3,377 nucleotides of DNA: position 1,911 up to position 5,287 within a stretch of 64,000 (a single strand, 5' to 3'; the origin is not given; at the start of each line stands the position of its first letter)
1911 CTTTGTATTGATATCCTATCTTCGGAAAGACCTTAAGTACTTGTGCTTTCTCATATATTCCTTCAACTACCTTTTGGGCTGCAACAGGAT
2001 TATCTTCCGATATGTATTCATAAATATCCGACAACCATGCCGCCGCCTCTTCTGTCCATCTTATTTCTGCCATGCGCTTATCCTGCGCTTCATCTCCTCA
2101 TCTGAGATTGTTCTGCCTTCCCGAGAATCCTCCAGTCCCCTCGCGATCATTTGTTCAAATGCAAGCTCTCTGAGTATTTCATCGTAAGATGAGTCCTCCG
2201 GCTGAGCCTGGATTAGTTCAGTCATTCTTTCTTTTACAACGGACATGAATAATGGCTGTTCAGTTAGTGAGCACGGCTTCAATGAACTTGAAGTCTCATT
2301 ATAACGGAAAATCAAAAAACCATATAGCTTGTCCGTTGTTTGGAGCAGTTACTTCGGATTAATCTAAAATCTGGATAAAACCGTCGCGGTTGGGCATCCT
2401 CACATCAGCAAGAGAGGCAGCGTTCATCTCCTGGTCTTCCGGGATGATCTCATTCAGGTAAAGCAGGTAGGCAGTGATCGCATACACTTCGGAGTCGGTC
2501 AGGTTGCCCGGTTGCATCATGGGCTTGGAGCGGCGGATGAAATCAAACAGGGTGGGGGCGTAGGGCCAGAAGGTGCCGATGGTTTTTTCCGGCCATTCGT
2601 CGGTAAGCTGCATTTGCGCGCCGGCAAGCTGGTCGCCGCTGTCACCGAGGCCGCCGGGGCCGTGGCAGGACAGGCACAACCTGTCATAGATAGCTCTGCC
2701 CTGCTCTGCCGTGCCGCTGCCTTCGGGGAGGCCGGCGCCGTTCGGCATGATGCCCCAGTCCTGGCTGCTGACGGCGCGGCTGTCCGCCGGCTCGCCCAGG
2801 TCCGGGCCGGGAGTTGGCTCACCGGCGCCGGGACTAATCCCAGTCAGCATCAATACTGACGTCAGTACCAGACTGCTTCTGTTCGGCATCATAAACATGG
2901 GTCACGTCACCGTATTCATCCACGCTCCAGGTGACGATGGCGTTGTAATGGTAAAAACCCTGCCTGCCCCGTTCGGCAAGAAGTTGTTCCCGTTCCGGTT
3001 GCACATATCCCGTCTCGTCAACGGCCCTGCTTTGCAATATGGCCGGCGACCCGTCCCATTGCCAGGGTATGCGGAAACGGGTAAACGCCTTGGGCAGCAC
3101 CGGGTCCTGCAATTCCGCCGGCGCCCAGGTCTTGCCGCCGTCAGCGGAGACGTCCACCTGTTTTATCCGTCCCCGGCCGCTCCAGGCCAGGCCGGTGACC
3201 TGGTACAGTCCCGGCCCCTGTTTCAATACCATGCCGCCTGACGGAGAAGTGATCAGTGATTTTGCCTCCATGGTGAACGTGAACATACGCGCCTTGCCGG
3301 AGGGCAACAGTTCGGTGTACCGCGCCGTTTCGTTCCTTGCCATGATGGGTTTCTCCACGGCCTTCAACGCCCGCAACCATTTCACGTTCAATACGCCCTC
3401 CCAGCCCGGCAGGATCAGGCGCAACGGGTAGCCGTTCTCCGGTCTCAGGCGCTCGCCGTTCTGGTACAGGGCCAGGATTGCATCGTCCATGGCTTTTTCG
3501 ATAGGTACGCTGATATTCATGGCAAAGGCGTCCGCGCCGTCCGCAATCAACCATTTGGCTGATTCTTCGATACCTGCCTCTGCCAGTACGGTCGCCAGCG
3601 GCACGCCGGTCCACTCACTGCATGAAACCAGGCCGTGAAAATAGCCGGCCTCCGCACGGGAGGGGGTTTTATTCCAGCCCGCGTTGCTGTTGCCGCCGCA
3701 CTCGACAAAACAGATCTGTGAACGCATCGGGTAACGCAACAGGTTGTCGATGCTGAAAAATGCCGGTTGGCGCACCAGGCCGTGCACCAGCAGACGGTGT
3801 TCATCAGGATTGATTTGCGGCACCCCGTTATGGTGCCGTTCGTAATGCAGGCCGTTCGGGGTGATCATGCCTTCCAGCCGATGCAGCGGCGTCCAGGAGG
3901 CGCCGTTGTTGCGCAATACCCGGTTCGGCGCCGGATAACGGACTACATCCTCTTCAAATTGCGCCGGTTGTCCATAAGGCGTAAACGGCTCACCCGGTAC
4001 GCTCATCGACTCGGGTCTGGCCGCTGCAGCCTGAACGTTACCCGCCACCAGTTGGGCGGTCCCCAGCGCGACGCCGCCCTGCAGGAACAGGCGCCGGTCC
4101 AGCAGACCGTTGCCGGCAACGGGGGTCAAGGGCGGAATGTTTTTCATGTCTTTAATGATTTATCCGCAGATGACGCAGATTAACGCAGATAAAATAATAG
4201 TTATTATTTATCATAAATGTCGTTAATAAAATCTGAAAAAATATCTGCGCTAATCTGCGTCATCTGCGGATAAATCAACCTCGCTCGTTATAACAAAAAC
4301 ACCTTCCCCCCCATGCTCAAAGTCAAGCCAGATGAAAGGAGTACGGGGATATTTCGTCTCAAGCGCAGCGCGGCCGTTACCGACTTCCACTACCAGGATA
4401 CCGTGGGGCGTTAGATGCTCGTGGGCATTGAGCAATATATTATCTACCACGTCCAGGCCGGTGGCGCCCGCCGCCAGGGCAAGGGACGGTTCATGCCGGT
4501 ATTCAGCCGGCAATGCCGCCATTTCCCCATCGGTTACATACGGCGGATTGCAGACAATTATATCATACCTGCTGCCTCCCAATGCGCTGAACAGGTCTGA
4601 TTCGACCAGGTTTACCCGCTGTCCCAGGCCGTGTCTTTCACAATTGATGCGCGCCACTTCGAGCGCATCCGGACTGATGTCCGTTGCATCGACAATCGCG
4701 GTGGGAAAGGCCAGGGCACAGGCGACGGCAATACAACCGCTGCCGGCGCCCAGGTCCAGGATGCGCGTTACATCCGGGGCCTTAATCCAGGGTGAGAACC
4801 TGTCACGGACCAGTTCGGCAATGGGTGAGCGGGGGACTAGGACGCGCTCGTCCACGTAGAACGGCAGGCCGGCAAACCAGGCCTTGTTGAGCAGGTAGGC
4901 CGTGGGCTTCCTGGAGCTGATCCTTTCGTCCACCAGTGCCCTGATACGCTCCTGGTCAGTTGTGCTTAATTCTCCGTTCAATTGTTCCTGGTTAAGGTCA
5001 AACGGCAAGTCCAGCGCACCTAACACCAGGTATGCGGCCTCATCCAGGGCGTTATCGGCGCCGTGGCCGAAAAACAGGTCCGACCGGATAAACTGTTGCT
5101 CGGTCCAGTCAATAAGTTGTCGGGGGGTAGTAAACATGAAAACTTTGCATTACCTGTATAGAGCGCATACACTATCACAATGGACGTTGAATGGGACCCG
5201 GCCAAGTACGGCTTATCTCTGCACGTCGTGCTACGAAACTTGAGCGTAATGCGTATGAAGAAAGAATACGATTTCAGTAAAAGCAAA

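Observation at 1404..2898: Toxin-antitoxin cassette inserted at the 3' end of sorB, leaving a partial duplicate of the gene end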

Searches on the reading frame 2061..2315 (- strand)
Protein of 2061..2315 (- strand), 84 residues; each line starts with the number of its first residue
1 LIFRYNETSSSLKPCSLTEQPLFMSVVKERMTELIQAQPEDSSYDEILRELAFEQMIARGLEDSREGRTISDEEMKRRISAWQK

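Call 5: search_protein_families(library=pfam, proteins=[window:2061-2315:-], max_evalue=0.01)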
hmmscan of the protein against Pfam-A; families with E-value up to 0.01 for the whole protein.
window:2061-2315:- (84 aa): 0 families

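Call 30: search_protein_families(library=ncbifam, proteins=[window:2061-2315:-], max_evalue=0.01)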
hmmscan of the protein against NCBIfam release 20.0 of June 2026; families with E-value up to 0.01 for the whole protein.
window:2061-2315:- (84 aa): 1 family
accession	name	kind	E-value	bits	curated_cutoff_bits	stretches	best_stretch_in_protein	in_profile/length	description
NF050811.1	RelB_ParD_antitoxin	subfamily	0.0058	16.8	60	1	26-79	33-82/83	type II toxin-antitoxin system RelB/ParD family antitoxin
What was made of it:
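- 2061..2246 (-): Antitoxin candidate, 61 aa from the ATG at 2246 (the mechanical ORF from the TTG at 2315 is 84 aa); overlaps ParE by 13 nt. Only a sub-threshold RelB/ParD match: NF050811, E=0.006, 16.8 bits against a cut-off of 60 (call 30).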

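Call 31: search_protein_families(library=padloc, proteins=[window:2061-2315:-], max_evalue=0.01)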
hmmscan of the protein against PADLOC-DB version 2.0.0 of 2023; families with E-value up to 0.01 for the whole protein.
window:2061-2315:- (84 aa): 0 families

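Call 39: search_protein_families(library=pfam, proteins=[window:2061-2315:-], max_evalue=1)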
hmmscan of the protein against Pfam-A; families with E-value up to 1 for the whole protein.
window:2061-2315:- (84 aa): 0 families
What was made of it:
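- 2061..2246 (-): No Pfam hit (call 39).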

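Call 40: search_solved_structures(query=window:2061-2315:-, max_evalue=1)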
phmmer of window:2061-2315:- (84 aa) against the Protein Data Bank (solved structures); distinct sequences matched with E-value up to 1: 4.
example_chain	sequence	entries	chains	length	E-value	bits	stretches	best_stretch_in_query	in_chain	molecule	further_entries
2ymu_A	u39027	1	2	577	0.042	17.5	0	46-83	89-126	WD-40 REPEAT PROTEIN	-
9g12_C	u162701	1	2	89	0.86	13.3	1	45-81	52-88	Antitoxin RelB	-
9xps_1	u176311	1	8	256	0.97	13.2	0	17-72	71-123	PHIKZ034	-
4hgg_A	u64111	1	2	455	1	13.1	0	25-62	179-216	Bifunctional P-450/NADPH-P450 reductase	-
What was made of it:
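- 2061..2246 (-): The best antitoxin among the PDB matches is RelB at E=0.86; a stronger hit to a WD-40 repeat protein (E=0.042) is irrelevant (call 40).
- On Type II toxin-antitoxin system, ParE/RelE toxin family: The best antitoxin among the PDB matches is RelB at E=0.86 (call 40).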

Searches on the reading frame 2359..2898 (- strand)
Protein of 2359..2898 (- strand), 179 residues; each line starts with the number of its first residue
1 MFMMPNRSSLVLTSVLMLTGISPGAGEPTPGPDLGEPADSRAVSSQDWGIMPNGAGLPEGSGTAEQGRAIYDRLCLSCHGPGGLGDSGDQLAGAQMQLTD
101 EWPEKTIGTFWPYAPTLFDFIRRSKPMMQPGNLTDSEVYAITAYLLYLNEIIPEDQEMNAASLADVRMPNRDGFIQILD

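Call 5: search_protein_families(library=pfam, proteins=[window:2359-2898:-], max_evalue=0.01)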
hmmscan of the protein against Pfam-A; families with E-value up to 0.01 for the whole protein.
window:2359-2898:- (179 aa): 2 families
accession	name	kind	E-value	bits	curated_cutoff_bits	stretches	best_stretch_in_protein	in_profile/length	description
PF00034.26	Cytochrom_C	-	1.3e-11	46.1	21.3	1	64-148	1-89/90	Cytochrome c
PF13442.11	Cytochrome_CBB3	-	3.2e-10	40.6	27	1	63-145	2-68/68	Cytochrome C oxidase, cbb3-type, subunit III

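Call 8: find_homologous_proteins(query=window:2359-2898:-, max_evalue=1e-10)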
Query window:2359-2898:- (179 aa): 1041 proteins with E <= 1e-10 among 1145 candidates; the best 120 are listed.
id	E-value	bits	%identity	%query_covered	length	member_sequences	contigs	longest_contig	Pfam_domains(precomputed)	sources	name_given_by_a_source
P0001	2.3e-110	384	95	99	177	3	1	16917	PF13442.12,PF00034.27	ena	-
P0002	1.8e-108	378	93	99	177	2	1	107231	PF13442.12,PF00034.27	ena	-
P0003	2.7e-108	378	93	99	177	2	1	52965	PF13442.12,PF00034.27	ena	-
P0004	1.5e-106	372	92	99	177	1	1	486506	PF13442.12,PF00034.27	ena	-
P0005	9.3e-106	369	92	99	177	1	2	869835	PF13442.12,PF00034.27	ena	-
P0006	1.5e-103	362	90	99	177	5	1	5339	PF13442.12,PF00034.27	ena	-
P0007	1.9e-102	359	90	99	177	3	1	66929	PF13442.12,PF00034.27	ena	-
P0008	1.6e-101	356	84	100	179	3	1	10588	PF13442.12,PF00034.27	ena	-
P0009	1.8e-100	352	94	91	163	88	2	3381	PF13442.12,PF00034.27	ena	-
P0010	2.1e-99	349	86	99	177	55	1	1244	PF13442.12,PF00034.27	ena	-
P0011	3.8e-99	348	84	100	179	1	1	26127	PF13442.12,PF00034.27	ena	-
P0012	2.7e-98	345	85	99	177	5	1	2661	PF13442.12,PF00034.27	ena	-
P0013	3.0e-98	345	85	99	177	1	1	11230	PF13442.12,PF00034.27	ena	-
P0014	1.7e-97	342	83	99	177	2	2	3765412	PF13442.12,PF00034.27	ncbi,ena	-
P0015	6.6e-96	337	83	99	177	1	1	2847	PF13442.12,PF00034.27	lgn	-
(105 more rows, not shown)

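Call 10: find_related_loci(query=window:2359-2898:-, collection=genome_contigs, flank=8000)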
Query window:2359-2898:- (179 aa) in genome_contigs; peptide patterns used: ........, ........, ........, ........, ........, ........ (x = any residue, [..] = any of these).
112 stretches matched a pattern; 17 encode a relative of the query (tblastn E <= 1e-3); 17 distinct loci.
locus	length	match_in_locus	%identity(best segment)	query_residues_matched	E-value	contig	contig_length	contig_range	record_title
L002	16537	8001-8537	97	1-179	9e-116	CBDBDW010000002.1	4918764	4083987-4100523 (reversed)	MAG: Gammaproteobacteria bacterium isolate 554e3a7e-5989-4f2a-9094-f6ca052332fc genome assembly, contig: contig_2, whole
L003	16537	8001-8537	94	1-179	7e-115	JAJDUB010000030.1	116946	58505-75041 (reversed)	MAG: Gammaproteobacteria bacterium isolate jk18x1bzbins.61 k141_341883, whole genome shotgun sequence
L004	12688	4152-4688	87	1-179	1e-105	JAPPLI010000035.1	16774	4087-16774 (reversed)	MAG: Gammaproteobacteria bacterium isolate RHO3_bin_19 NODE_5110_length_16774_cov_44.166278, whole genome shotgun sequen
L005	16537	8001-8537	87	1-179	1e-105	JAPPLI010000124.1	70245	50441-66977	MAG: Gammaproteobacteria bacterium isolate RHO3_bin_19 NODE_886_length_70245_cov_53.831785, whole genome shotgun sequenc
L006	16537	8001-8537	83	1-179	6e-103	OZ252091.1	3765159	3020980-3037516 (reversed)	MAG: Gammaproteobacteria bacterium isolate f7934692-cb9f-4e17-b797-9e641a068a6d genome assembly, chromosome: 1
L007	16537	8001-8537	84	1-179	4e-101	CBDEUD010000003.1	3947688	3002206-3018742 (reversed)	MAG: Gammaproteobacteria bacterium isolate 6e6111ba-c27c-4040-81f0-885b4b8a4f34 genome assembly, contig: contig_3, whole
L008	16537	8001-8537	82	1-179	3e-100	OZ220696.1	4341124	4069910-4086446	MAG: Gammaproteobacteria bacterium isolate 0e11e2d6-1b48-4829-982c-b9eef2b3ec67 genome assembly, chromosome: 1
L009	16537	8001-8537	81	1-179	1e-98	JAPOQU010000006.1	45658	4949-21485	MAG: Gammaproteobacteria bacterium isolate APA_bin_93 c_000000029404, whole genome shotgun sequence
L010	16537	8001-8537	81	1-179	3e-98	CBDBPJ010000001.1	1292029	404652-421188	MAG: Gammaproteobacteria bacterium isolate bb6b15c1-335f-4c8a-84a7-a05bc1b1d3fd genome assembly, contig: contig_1, whole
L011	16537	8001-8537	79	1-179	6e-98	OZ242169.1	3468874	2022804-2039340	MAG: Gammaproteobacteria bacterium isolate ff4940f8-66a3-454c-92a4-cb6e2abc23bc genome assembly, chromosome: 1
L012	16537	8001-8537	80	1-179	8e-98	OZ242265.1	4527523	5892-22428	MAG: Gammaproteobacteria bacterium isolate e770b403-878d-4ab6-9ba2-f911db374a53 genome assembly, chromosome: 1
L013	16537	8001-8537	80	1-179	2e-97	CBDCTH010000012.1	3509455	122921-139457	MAG: Gammaproteobacteria bacterium isolate a8af13e8-0241-4292-a4be-8c867e9427f0 genome assembly, contig: contig_12, whol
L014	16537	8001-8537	78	1-179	3e-93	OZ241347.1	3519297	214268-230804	MAG: Gammaproteobacteria bacterium isolate 902cf1fa-e630-4afc-8fc8-97bfb37d8fab genome assembly, chromosome: 1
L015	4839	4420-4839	91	1-140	4e-83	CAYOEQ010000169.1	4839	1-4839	MAG TPA_asm: uncultured Enterobacteriaceae bacterium isolate SRP109090_co1_82 genome assembly, contig: NODE_26879_length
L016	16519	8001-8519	72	7-179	1e-79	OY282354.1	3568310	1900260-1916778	MAG: uncultured Gammaproteobacteria bacterium isolate b1fdf0bb-5270-493a-8425-87954a876b58 genome assembly, chromosome:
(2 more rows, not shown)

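Call 30: search_protein_families(library=ncbifam, proteins=[window:2359-2898:-, L002:14555-15616:+], max_evalue=0.01)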
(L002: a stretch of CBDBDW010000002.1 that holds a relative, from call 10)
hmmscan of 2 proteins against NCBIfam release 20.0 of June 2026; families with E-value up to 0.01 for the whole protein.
window:2359-2898:- (179 aa): 2 families
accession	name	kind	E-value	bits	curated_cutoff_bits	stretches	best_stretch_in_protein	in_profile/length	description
NF045773.1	cytochro_C550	exception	0.0033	17.4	125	0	62-101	47-86/118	cytochrome c550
NF045774.1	cytochro_C551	exception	0.0082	16.1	118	0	59-92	34-67/110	cytochrome c551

L002:14555-15616:+ (353 aa): 3 families
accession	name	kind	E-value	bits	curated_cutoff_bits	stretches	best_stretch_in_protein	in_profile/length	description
NF003793.1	PRK05382.1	equivalog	3.7e-146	486.4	321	1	12-346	2-344/344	chorismate synthase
TIGR00033.1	aroC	equivalog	5.7e-136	453.1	212.2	1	10-350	1-350/351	chorismate synthase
NF009113.0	PRK12463.1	equivalog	1.1e-51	176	799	1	14-347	5-367/390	chorismate synthase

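Call 47: find_encoding_contigs(protein=P0009, flank=5000, max_places=10)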
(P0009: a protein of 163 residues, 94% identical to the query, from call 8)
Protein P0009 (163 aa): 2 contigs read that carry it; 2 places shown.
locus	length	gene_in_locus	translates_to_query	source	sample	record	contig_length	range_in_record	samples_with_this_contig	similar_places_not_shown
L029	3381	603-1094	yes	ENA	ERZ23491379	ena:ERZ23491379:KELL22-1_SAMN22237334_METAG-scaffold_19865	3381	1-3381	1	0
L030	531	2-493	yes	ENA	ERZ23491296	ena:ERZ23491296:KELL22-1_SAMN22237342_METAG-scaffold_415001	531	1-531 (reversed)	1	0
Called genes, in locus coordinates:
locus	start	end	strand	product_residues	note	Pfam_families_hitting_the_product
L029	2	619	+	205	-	?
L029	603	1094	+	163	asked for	PF13442:Cytochrome_CBB3, PF00034:Cytochrom_C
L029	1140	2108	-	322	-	PF14525:AraC_binding_2, PF12833:HTH_18, PF00165:HTH_AraC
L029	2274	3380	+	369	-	?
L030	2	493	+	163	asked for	PF13442:Cytochrome_CBB3, PF00034:Cytochrom_C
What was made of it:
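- Tried and rejected: This gave only two short contigs, with a different neighbour (AraC) or none (call 47).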

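Call 48: find_encoding_contigs(protein=P0001, flank=5000, max_places=6)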
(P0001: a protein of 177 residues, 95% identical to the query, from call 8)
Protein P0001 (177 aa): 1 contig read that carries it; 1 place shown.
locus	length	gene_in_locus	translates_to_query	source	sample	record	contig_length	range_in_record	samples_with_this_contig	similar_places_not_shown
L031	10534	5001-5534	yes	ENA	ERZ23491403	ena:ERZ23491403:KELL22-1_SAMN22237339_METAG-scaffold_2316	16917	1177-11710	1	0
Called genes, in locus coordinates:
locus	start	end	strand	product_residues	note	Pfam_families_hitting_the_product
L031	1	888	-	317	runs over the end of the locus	-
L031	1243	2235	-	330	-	PF04909:Amidohydro_2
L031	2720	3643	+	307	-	PF01170:UPF0020 (faint), PF05175:MTS, PF06325:PrmA, PF13847:Methyltransf_31, PF08241:Methyltransf_11 (faint), PF08242:Methyltransf_12 (weak), PF13649:Methyltransf_25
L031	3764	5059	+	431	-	PF00174:Oxidored_molyb, PF03404:Mo-co_dimer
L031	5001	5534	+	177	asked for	PF13442:Cytochrome_CBB3, PF00034:Cytochrom_C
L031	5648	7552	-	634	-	PF02518:HATPase_c (weak), PF13589:HATPase_c_3, PF00183:HSP90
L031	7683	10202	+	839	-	PF01624:MutS_I, PF05188:MutS_II, PF05192:MutS_III, PF05190:MutS_IV, PF00488:MutS_V, PF27441:MutS_C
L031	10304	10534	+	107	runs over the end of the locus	PF12797:Fer4_2 (faint), PF12837:Fer4_6 (faint), PF13237:Fer4_10 (faint), PF14697:Fer4_21 (faint), PF12838:Fer4_7 (weak), PF13187:Fer4_9 (faint), PF00037:Fer4 (weak), PF11953:DUF3470, +1 more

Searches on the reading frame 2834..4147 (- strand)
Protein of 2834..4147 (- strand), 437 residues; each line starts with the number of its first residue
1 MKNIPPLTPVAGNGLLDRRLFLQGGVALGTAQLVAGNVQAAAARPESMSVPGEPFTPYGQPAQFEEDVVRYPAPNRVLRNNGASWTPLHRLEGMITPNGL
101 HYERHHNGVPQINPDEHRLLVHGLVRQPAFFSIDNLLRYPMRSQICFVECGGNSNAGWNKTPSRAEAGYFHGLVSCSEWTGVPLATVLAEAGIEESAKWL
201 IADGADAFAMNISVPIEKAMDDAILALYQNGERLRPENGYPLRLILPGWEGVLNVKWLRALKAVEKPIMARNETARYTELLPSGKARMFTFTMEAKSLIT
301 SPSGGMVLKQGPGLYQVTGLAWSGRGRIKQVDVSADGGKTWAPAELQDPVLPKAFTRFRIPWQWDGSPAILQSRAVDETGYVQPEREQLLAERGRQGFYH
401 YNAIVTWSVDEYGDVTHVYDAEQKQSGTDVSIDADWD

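Call 5: search_protein_families(library=pfam, proteins=[window:2834-4147:-], max_evalue=0.01)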
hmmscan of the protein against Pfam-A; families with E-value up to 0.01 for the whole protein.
window:2834-4147:- (437 aa): 2 families
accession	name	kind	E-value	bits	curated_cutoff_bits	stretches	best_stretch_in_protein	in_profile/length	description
PF00174.25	Oxidored_molyb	-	2.7e-46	157.7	24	1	106-267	1-164/169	Oxidoreductase molybdopterin binding domain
PF03404.22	Mo-co_dimer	-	2.1e-15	57.4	22.7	1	290-401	4-132/138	Mo-co oxidoreductase dimerisation domain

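Call 30: search_protein_families(library=ncbifam, proteins=[window:2834-4147:-], max_evalue=0.01)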
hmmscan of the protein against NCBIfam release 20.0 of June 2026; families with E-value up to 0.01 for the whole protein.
window:2834-4147:- (437 aa): 4 families
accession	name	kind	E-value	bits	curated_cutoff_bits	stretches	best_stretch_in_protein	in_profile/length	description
TIGR04555.1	sulfite_DH_soxC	equivalog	2e-176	586.9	420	1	18-418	7-408/408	sulfite dehydrogenase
NF052245.1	SorA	equivalog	5.9e-41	140.5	600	1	87-388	61-378/396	SorA family sulfite dehydrogenase catalytic subunit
NF052247.1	SorT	equivalog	1.6e-38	132.5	570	1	113-388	86-367/387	SorT family sulfite dehydrogenase catalytic subunit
NF003767.0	PRK05363.1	equivalog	0.00068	19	207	0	216-265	197-247/320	protein-methionine-sulfoxide reductase catalytic subunit MsrP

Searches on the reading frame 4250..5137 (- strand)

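Call 5: search_protein_families(library=pfam, proteins=[window:4250-5137:-], max_evalue=0.01)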
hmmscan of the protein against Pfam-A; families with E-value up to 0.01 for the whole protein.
window:4250-5137:- (295 aa): 13 families
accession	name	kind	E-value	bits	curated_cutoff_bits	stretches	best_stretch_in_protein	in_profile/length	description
PF05175.20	MTS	-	3.3e-19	69.6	23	1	123-205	32-113/170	Methyltransferase small domain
PF13847.12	Methyltransf_31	-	1.1e-10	41.8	27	1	124-254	5-113/145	Methyltransferase domain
PF13649.12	Methyltransf_25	-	2.7e-10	41.3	27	1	126-208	1-84/97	Methyltransferase domain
PF08242.18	Methyltransf_12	-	3.7e-09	37.6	30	1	127-197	1-72/98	Methyltransferase domain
PF06325.19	PrmA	-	3.1e-08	33.9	22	1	125-197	164-233/296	Ribosomal protein L11 methyltransferase (PrmA)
PF08241.18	Methyltransf_11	-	1.2e-05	26.3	21.2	1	127-197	1-67/95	Methyltransferase domain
PF01170.24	UPF0020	-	6.5e-05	23.2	22.3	1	149-200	79-131/197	RMKL-like, methyltransferase domain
PF13489.12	Methyltransf_23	-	0.0001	22.5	27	1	111-197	13-88/164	Methyltransferase domain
PF09445.16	Methyltransf_15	-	0.00011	22.2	22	1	124-199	2-80/165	RNA cap guanine-N2 methyltransferase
PF00891.24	Methyltransf_2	-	0.00018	21.4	22.3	1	122-184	62-123/210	O-methyltransferase domain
PF05971.18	Methyltransf_10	-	0.00019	21.3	23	1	121-207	101-194/299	RNA methyltransferase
PF03602.21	Cons_hypoth95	-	0.0016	18.6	24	1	110-203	28-126/182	Conserved hypothetical protein 95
PF10294.15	Methyltransf_16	-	0.0085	16.3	21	0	124-176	48-101/174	Lysine methyltransferase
